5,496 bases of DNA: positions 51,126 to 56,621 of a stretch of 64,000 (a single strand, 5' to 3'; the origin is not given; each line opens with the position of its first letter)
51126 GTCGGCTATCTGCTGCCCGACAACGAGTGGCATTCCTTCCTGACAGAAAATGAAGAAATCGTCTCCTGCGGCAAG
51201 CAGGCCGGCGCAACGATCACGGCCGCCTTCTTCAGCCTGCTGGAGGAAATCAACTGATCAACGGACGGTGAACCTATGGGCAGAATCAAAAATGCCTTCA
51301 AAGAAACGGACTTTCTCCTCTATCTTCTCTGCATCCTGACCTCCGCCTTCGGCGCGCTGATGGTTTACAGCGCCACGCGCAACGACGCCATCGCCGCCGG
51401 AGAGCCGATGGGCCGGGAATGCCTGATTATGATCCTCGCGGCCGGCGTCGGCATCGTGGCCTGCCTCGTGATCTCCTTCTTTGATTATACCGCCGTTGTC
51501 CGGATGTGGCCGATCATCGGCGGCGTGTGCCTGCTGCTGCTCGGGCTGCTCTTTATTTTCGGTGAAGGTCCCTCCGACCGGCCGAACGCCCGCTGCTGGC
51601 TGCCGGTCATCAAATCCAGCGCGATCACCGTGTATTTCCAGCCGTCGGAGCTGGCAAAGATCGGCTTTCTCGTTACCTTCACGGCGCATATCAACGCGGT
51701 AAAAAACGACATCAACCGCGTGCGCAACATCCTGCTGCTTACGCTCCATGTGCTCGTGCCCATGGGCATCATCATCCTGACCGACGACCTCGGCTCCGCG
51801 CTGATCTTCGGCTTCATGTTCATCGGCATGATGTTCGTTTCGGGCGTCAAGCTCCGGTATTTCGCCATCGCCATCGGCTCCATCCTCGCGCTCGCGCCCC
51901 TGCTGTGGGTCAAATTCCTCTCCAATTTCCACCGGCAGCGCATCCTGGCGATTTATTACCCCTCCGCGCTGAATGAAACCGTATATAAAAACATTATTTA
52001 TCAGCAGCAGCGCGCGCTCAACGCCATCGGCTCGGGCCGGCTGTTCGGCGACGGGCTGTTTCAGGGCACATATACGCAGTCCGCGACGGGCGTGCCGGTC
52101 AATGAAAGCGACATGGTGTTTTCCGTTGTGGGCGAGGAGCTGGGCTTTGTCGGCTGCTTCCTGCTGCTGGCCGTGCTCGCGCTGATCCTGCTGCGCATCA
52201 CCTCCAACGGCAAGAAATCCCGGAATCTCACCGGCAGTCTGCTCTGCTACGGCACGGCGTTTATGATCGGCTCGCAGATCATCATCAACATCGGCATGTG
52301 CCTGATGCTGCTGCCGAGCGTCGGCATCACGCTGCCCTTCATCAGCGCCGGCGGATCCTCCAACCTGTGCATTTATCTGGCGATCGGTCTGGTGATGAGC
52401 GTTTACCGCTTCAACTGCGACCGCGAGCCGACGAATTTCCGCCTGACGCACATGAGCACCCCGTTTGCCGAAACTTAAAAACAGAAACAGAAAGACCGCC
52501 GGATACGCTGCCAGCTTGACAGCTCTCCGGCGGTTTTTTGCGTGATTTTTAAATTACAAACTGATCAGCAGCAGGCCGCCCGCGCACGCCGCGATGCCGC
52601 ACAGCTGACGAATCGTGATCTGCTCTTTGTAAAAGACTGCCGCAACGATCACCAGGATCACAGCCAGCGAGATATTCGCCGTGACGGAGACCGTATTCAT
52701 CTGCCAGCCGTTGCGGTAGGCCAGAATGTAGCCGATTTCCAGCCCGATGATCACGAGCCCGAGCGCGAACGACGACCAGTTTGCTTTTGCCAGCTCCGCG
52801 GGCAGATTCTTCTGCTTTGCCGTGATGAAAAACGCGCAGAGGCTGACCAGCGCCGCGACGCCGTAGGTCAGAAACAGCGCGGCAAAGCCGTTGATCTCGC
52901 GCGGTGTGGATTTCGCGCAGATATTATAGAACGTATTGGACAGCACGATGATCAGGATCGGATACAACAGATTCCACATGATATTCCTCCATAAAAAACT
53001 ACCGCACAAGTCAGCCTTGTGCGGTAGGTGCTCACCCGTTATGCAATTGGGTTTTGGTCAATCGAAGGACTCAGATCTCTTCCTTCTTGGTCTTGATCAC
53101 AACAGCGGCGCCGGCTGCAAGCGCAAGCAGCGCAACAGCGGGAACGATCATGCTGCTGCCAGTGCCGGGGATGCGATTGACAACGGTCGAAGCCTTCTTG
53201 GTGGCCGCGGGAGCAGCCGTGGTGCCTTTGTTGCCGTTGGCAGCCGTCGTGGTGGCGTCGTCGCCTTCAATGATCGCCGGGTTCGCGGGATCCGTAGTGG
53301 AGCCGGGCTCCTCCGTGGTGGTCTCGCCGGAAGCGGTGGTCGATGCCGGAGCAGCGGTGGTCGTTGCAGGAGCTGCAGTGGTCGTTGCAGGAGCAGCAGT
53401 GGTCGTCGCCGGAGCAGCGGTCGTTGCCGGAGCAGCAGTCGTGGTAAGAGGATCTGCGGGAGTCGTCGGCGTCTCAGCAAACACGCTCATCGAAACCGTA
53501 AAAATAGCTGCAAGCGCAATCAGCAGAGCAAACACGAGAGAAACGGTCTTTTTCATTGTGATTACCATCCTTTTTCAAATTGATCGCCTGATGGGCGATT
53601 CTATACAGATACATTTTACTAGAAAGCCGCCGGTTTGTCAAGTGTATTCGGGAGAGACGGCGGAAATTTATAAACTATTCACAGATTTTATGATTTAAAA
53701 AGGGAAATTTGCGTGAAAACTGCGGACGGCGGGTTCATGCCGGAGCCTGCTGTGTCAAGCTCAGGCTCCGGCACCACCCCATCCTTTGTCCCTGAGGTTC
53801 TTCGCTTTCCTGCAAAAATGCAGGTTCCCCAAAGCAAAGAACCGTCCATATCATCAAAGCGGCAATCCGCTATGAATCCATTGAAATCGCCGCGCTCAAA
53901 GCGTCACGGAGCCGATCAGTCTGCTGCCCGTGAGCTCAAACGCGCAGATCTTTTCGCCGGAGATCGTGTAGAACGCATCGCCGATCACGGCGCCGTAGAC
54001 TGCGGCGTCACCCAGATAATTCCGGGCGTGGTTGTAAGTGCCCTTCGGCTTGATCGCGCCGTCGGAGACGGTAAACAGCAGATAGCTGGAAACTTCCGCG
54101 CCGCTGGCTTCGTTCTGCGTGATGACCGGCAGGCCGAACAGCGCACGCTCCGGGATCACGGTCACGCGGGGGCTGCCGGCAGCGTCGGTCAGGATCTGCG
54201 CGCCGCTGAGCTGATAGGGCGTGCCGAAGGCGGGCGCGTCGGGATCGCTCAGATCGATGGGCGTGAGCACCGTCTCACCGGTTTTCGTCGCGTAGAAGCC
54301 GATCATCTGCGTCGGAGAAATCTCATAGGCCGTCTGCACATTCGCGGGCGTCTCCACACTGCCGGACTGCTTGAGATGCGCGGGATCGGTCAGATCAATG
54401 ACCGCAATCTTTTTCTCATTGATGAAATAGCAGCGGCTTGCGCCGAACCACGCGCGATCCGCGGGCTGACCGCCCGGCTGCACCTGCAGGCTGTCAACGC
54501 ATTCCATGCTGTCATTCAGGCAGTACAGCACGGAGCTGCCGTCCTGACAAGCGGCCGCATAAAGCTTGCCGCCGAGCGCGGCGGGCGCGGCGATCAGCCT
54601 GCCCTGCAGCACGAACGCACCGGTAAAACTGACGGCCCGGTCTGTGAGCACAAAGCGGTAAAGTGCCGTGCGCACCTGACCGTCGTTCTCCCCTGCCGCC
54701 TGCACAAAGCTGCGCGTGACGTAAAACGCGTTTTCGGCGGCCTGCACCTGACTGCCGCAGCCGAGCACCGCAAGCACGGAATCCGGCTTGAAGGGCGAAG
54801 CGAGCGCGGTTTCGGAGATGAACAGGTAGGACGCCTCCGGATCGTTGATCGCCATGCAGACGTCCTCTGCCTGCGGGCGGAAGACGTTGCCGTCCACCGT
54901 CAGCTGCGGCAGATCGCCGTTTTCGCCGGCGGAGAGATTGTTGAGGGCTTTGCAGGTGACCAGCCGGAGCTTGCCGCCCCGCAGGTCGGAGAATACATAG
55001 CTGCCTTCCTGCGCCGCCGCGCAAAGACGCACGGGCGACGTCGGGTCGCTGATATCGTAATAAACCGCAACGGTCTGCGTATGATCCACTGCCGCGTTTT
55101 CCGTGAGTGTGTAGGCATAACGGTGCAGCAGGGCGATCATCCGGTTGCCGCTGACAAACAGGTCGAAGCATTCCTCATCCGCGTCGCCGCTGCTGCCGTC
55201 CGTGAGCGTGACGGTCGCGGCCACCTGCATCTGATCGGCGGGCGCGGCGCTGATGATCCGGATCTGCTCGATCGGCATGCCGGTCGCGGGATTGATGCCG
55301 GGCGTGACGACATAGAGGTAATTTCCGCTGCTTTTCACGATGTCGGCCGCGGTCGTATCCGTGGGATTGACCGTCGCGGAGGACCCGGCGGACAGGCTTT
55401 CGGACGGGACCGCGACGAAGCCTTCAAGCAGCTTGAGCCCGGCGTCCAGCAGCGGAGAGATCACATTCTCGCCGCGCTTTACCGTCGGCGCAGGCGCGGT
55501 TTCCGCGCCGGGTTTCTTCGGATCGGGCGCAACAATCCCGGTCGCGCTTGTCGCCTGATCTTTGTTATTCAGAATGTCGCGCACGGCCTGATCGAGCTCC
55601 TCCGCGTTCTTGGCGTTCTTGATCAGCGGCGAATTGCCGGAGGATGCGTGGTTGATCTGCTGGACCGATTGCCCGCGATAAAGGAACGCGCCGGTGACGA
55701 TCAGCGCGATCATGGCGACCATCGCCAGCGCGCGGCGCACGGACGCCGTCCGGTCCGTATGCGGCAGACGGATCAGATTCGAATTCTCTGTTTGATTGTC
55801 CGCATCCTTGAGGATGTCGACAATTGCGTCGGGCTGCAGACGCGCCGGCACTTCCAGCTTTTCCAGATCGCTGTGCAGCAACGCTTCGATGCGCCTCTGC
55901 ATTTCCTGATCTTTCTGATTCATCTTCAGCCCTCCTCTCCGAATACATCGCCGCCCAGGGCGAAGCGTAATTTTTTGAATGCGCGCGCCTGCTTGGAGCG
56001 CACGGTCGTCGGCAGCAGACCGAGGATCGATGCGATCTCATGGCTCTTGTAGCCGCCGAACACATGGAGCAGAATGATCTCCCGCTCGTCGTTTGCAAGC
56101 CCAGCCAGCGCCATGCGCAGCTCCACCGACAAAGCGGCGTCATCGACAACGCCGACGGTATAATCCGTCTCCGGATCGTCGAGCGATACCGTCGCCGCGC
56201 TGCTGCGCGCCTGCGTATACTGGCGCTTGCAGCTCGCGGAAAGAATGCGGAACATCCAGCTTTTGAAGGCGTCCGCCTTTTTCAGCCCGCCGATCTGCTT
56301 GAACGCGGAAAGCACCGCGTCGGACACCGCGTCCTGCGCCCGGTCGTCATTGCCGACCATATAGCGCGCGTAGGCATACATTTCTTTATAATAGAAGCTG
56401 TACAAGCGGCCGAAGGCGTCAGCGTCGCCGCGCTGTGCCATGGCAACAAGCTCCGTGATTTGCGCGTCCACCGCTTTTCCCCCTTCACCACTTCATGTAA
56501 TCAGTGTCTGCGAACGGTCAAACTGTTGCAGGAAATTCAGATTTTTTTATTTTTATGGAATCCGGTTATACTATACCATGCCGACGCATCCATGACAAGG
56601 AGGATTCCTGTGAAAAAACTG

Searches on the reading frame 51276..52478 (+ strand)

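Call 23: search_protein_families(library=pfam, proteins=[window:51276-52478:+], max_evalue=0.001)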
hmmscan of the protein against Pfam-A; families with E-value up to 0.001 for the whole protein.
window:51276-52478:+ (400 aa): 1 family
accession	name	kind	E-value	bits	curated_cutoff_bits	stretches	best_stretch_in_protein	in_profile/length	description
PF01098.24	FTSW_RODA_SPOVE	-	1.5e-65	222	26.4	1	14-379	3-353/356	Cell cycle protein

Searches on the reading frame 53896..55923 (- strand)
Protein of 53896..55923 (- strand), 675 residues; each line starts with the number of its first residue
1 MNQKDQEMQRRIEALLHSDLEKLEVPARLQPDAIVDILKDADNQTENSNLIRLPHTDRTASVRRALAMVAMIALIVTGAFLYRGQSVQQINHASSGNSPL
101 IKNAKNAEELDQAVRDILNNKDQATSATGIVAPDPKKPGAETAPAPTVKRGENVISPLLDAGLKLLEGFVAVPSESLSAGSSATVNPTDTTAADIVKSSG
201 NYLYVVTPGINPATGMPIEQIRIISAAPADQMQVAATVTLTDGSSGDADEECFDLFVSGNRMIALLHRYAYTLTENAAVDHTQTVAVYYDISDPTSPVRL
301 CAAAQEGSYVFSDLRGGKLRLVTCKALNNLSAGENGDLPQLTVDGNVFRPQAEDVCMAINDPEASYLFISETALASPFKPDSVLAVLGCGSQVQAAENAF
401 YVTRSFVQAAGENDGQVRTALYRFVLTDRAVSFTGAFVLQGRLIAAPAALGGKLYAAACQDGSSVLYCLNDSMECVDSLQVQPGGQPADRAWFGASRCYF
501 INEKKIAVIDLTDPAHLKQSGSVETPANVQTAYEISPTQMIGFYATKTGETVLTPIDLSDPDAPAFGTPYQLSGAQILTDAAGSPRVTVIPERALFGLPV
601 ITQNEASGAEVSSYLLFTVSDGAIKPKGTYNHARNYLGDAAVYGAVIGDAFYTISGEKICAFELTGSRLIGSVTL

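Call 23: search_protein_families(library=pfam, proteins=[window:53896-55923:-], max_evalue=0.001)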
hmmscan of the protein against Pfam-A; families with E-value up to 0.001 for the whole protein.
window:53896-55923:- (675 aa): 1 family
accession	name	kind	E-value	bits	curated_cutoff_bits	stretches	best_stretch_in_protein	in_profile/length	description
PF09826.15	Beta_propel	-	1.1e-31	110.8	22.4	1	192-664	13-492/495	Beta propeller domain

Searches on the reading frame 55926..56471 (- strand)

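Call 23: search_protein_families(library=pfam, proteins=[window:55926-56471:-], max_evalue=0.001)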
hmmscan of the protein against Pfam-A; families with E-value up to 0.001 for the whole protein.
window:55926-56471:- (181 aa): 5 families
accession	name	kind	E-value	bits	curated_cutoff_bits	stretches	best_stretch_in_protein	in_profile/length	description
PF08281.18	Sigma70_r4_2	-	6.4e-12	45.4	25.7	1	116-168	2-54/54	Sigma-70, region 4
PF07638.17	Sigma70_ECF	-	1.7e-10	41.5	21.1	1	4-162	3-173/185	ECF sigma factor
PF04542.20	Sigma70_r2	-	3.3e-09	36.9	24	1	23-89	1-69/71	Sigma-70 region 2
PF04545.22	Sigma70_r4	-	5.4e-07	29.5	24.1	1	121-169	1-49/50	Sigma-70, region 4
PF00196.25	GerE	-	0.00036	20.6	23.5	1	129-169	7-46/57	Bacterial regulatory proteins, luxR family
